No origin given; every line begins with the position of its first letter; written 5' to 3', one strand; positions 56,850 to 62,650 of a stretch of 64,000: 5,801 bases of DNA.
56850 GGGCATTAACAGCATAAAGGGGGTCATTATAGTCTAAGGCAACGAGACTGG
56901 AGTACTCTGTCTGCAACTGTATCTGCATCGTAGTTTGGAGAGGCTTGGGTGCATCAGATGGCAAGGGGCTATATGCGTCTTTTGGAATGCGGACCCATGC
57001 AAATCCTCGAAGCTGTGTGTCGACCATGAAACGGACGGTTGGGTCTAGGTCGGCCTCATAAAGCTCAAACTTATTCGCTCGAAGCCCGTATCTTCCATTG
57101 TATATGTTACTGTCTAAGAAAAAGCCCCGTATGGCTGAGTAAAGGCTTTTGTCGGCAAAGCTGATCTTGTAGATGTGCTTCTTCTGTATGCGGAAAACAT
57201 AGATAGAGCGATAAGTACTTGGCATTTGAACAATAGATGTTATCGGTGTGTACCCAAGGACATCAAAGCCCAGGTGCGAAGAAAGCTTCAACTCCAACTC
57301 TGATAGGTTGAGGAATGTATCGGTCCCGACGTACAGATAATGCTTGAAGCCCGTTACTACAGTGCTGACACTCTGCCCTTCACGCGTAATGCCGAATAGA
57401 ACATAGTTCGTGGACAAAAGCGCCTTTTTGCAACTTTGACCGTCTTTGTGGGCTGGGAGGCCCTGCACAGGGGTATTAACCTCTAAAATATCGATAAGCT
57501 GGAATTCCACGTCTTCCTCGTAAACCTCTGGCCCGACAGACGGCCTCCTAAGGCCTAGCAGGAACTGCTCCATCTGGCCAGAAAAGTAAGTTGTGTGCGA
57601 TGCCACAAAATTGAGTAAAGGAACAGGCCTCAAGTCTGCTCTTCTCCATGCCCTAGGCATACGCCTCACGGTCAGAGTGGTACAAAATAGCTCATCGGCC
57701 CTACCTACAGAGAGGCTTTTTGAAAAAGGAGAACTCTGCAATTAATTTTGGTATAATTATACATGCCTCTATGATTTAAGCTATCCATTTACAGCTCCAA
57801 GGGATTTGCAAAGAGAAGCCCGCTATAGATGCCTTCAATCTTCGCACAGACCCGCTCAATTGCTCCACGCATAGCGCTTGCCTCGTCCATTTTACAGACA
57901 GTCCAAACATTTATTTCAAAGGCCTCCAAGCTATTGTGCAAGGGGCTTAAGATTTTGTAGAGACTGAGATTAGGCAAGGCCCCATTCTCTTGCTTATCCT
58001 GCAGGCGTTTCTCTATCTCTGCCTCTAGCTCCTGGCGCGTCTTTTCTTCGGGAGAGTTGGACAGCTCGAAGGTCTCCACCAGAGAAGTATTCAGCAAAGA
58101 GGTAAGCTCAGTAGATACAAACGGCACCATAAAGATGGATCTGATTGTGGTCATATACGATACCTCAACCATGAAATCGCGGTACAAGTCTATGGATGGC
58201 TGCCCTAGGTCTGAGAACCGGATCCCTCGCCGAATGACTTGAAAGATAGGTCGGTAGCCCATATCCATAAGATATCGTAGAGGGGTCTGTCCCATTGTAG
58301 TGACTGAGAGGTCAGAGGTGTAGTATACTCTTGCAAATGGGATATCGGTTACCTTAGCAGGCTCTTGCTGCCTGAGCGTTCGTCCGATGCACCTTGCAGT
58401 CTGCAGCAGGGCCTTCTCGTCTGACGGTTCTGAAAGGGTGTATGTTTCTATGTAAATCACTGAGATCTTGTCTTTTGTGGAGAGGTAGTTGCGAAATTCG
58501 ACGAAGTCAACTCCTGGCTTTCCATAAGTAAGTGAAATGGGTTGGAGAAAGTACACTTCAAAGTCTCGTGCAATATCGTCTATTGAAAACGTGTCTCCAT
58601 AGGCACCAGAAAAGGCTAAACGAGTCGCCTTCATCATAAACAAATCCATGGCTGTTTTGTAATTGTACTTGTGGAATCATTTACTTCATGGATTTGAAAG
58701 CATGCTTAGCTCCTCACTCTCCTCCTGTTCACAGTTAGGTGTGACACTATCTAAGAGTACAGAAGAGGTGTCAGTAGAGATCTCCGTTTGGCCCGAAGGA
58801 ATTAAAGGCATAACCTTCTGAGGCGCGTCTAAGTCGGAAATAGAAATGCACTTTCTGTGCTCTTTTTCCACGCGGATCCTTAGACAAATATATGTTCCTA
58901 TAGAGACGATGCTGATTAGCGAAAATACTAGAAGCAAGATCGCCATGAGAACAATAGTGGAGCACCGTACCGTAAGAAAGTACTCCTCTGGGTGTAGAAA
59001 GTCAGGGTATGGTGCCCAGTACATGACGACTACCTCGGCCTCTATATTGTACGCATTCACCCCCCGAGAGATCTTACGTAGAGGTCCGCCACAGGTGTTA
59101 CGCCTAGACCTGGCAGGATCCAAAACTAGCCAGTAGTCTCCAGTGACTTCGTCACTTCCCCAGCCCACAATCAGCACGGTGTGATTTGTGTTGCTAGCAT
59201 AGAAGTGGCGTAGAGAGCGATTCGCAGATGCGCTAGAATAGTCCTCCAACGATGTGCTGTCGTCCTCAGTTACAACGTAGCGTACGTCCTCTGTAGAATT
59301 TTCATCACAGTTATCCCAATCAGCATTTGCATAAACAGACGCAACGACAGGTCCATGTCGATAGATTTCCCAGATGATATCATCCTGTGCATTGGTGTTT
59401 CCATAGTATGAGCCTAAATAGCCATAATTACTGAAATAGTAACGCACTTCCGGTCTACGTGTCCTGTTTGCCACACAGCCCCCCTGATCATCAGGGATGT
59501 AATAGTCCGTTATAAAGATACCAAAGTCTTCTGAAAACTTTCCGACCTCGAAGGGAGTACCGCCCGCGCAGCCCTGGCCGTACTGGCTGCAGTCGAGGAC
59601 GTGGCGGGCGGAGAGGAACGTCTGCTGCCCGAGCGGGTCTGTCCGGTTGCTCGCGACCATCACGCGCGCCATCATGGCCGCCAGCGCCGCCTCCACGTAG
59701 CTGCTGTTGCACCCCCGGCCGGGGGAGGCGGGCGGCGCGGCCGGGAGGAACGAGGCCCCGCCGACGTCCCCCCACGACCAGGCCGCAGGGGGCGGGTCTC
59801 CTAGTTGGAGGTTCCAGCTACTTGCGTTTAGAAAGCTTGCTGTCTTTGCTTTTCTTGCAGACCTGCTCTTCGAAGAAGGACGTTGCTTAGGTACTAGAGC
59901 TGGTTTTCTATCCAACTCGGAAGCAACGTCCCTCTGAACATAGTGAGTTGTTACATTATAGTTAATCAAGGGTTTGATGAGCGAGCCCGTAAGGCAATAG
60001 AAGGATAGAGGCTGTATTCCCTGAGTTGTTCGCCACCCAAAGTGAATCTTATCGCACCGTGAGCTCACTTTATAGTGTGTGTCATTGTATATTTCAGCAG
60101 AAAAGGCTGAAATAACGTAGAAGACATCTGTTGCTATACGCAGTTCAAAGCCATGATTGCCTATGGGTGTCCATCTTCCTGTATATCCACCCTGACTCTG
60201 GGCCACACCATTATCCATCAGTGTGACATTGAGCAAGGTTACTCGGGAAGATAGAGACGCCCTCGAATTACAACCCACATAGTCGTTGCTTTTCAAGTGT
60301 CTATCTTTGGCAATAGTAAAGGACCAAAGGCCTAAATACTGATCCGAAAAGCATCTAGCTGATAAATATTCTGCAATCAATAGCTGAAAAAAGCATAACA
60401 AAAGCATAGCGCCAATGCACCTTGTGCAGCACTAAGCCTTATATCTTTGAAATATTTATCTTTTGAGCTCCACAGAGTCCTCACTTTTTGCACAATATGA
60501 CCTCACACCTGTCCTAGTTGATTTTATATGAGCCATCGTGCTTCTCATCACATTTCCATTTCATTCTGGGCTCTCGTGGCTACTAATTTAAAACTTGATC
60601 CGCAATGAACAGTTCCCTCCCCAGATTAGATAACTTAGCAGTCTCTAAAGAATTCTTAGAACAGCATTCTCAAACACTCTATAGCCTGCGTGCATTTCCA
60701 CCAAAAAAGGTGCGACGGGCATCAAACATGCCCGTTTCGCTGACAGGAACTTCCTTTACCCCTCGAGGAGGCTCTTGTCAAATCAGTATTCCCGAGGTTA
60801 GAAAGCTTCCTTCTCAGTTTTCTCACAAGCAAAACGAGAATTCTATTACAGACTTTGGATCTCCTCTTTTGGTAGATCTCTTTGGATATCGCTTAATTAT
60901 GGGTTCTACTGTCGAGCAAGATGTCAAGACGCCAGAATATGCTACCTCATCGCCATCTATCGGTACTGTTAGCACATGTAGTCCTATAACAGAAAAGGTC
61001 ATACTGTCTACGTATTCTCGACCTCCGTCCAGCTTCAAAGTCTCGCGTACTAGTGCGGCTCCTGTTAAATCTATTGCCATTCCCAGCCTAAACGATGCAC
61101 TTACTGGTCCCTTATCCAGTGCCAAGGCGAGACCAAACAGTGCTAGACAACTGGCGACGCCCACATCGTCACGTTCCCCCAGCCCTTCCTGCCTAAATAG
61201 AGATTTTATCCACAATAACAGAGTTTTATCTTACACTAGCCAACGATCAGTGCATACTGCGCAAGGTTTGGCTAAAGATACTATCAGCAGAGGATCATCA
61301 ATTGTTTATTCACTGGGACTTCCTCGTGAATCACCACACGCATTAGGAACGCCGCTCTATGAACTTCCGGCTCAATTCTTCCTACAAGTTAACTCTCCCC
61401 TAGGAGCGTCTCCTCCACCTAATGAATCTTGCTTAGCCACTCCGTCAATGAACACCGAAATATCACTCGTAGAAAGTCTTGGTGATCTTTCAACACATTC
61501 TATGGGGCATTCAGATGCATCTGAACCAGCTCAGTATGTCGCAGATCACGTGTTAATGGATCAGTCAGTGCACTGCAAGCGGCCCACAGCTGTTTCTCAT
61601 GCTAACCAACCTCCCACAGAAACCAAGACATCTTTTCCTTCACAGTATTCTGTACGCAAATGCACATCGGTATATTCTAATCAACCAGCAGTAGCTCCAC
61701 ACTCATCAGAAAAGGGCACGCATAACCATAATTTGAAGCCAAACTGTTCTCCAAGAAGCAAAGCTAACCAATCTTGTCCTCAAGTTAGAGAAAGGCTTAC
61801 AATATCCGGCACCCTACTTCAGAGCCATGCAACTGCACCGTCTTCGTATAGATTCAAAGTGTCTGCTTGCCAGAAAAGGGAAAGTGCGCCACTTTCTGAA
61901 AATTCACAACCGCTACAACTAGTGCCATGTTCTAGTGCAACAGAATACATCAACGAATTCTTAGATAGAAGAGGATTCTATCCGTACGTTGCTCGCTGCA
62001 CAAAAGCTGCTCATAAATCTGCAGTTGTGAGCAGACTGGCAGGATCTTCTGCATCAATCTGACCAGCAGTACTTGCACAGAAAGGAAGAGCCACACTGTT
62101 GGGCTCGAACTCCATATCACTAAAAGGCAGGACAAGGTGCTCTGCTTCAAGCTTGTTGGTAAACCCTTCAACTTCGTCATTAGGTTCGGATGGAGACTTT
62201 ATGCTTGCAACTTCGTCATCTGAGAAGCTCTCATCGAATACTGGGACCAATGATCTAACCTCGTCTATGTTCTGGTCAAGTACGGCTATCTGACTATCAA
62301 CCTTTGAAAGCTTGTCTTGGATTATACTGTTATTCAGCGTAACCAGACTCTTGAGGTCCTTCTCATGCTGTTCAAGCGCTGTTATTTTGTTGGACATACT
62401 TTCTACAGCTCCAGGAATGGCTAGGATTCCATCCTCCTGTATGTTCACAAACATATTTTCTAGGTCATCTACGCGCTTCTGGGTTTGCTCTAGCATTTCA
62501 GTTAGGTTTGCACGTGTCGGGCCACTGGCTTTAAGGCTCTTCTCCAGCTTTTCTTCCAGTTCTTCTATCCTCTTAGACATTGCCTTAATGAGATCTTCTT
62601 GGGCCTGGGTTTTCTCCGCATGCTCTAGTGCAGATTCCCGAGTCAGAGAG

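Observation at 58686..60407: Membrane-anchored cathepsin-B homolog with the catalytic Cys replaced, carrying a sharp GC-rich island over the active-site region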

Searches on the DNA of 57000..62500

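Call 69: search_rna_families(source=window, start=57000, end=62500, threshold=evalue, max_evalue=0.1)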
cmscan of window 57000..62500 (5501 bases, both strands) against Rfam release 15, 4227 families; matches with E-value up to 0.1: 0.
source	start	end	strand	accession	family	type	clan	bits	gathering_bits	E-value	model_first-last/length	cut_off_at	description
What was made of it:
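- There is no Rfam match at 57000-62500 (call 69).
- Tried and rejected: The Rfam scan of 57000-62500 was empty (call 69).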
